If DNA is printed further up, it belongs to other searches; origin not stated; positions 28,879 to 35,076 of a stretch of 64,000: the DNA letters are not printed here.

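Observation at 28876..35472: Giant repeat-rich LAXTG-anchored adhesin inserted into a conserved tyrT-thrT-metT-rpmG / had locus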

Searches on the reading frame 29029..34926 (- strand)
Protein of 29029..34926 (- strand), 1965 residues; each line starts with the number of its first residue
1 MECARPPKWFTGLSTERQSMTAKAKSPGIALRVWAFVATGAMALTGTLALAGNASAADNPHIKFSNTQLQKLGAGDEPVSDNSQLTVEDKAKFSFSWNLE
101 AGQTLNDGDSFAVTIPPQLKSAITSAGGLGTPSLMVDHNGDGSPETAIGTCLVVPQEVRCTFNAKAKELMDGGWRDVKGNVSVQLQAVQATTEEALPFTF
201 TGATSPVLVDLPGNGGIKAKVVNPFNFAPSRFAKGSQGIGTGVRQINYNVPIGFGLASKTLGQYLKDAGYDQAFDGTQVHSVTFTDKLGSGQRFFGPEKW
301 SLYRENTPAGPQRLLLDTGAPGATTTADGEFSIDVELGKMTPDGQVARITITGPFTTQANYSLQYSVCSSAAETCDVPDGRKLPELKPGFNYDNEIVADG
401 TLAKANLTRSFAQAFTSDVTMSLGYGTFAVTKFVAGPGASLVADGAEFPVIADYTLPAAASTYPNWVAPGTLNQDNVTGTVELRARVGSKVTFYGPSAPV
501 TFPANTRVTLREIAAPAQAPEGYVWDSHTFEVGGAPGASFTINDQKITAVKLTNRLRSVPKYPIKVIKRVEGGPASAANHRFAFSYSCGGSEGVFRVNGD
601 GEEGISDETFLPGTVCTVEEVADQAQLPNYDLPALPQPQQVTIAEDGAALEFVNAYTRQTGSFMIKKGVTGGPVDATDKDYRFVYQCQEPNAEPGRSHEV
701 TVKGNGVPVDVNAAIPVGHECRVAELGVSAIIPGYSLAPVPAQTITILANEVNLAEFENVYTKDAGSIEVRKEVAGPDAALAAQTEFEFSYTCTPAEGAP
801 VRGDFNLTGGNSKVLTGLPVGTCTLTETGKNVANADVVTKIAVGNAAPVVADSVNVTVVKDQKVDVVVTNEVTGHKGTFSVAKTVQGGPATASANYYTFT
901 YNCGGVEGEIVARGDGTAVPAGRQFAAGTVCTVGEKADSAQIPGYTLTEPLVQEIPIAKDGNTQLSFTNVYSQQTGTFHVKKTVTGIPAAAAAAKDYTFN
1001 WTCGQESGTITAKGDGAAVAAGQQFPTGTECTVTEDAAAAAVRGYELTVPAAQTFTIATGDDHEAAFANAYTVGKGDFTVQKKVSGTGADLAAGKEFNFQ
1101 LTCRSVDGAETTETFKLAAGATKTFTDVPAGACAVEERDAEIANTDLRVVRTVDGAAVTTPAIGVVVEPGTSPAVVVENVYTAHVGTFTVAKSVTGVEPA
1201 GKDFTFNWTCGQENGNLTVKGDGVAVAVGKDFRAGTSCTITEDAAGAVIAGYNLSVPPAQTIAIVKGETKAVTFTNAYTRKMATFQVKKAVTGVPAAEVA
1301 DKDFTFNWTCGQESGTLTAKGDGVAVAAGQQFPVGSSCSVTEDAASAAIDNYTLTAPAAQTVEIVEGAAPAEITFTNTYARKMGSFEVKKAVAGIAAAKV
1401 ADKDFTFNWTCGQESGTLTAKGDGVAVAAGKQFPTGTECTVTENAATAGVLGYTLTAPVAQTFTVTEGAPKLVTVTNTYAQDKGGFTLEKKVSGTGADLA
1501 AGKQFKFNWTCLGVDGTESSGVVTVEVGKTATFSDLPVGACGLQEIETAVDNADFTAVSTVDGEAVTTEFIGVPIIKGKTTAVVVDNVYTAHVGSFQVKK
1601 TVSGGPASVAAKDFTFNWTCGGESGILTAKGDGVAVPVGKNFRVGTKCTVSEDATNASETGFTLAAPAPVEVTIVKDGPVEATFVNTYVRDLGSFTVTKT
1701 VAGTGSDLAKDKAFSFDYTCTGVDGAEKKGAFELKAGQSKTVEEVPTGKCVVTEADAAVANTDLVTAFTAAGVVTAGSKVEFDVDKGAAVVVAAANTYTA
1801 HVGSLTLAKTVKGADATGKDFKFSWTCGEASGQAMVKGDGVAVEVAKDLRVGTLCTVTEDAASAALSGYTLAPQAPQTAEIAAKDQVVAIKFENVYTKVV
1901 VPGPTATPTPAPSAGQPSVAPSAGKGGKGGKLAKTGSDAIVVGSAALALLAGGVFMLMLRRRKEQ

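Call 6: search_protein_families(library=pfam, proteins=[window:29029-34926:-], max_evalue=0.01)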
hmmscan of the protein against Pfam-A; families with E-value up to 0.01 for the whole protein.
window:29029-34926:- (1965 aa): 4 families
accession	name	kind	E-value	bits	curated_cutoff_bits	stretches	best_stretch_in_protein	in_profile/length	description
PF19407.5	DUF5979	-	3.4e-205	667.5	25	14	1285-1380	1-104/104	Domain of unknown function (DUF5979)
PF24547.1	DUF7601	-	3.4e-33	115.1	27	1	1076-1123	1-46/116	Domain of unknown function (DUF7601)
PF25548.1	DUF7926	-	2.3e-30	106.5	33.5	1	229-424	1-181/181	Domain of unknown function (DUF7926)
PF17961.7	Big_8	-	0.00068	20.2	22.9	0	87-169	2-80/103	Bacterial Ig domain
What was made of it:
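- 34252..34758 (-): Head domain 1 (ORF aa 57-225): beta-sandwich with an invariant Cys151/Cys160 pair and a weak Big_8 match. Pfam Big_8, E 7e-4, below cutoff (call 6).
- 33655..34242 (-): Head domain 2: DUF7926 (CnaA-like), ORF aa 229-424. Lys234/Asp286/Asn394 are conserved in at least 90% of 32 family members. It also holds a Cys368/Cys375 pair. Pfam, 106.5 bits against a cutoff of 33.5 (call 6).
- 29227..33243 (-): Stalk domains 2-14: 13 DUF5979 (CnaB-like) domains in the order A A B A A B A A A B A B A. Each has one Cys pair and the invariant Lys/Glu/Asn triad. Pfam DUF5979, E 3e-205, 14 stretches (call 6).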

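Call 21: list_cluster_members(proteins=[window:29029-34926:-, window:29029-34869:-])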
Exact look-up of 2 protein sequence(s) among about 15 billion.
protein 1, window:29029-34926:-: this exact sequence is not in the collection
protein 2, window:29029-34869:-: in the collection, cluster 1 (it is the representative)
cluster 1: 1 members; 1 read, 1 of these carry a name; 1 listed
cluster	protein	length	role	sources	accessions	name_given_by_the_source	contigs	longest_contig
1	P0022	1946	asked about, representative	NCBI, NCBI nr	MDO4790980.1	MAG: DUF5979 domain-containing protein [Buchananella hordeovulneris] | DUF5979 domain-containing protein [Buchananella hordeovulneris]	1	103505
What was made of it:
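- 29029..34869 (-): Adhesin CDS, 1946 aa from the annotated start plus stop codon. The longest ORF extends to 34926 (1965 aa). The exact sequence from 34869 is MDO4790980.1 (call 21).
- Closest known: Pfam DUF5979. Different: It forms a singleton cluster at 90% identity (call 21).
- Checked: The deposited protein starts at M20 (34869) and is 1946 aa (call 21).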

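Call 24: search_solved_structures(query=P0022, max_evalue=0.01, show_alignments=2)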
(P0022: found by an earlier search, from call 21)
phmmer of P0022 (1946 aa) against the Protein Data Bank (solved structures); distinct sequences matched with E-value up to 0.01: 0.
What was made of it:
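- Tried and rejected: No hit (call 24).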

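Call 25: search_protein_families(library=ncbifam, proteins=[P0022], max_evalue=0.01)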
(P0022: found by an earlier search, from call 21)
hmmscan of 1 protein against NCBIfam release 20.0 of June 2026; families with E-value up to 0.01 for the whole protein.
P0022 (1946 aa): 1 family
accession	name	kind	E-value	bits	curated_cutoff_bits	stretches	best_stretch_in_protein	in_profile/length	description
NF058582.1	Microco_LAVTG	domain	5.5e-05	23.2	27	1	1913-1943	2-33/34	LAVTG motif-containing sortase-dependent surface protein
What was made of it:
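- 29032..29226 (-): Pro/Thr/Ala/Gly-Lys-rich wall-spanning spacer and cell-wall sorting signal. LAKTG is at 29119-29133, followed by a hydrophobic segment and RRRKEQ. NCBIfam LAVTG-anchor model, 23.2 bits against a cutoff of 27 (call 25).
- On Class-E sortase substrate: 23.2 bits against a cutoff of 27 (call 25)
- The NCBIfam anchor model is below its cutoff (call 25).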
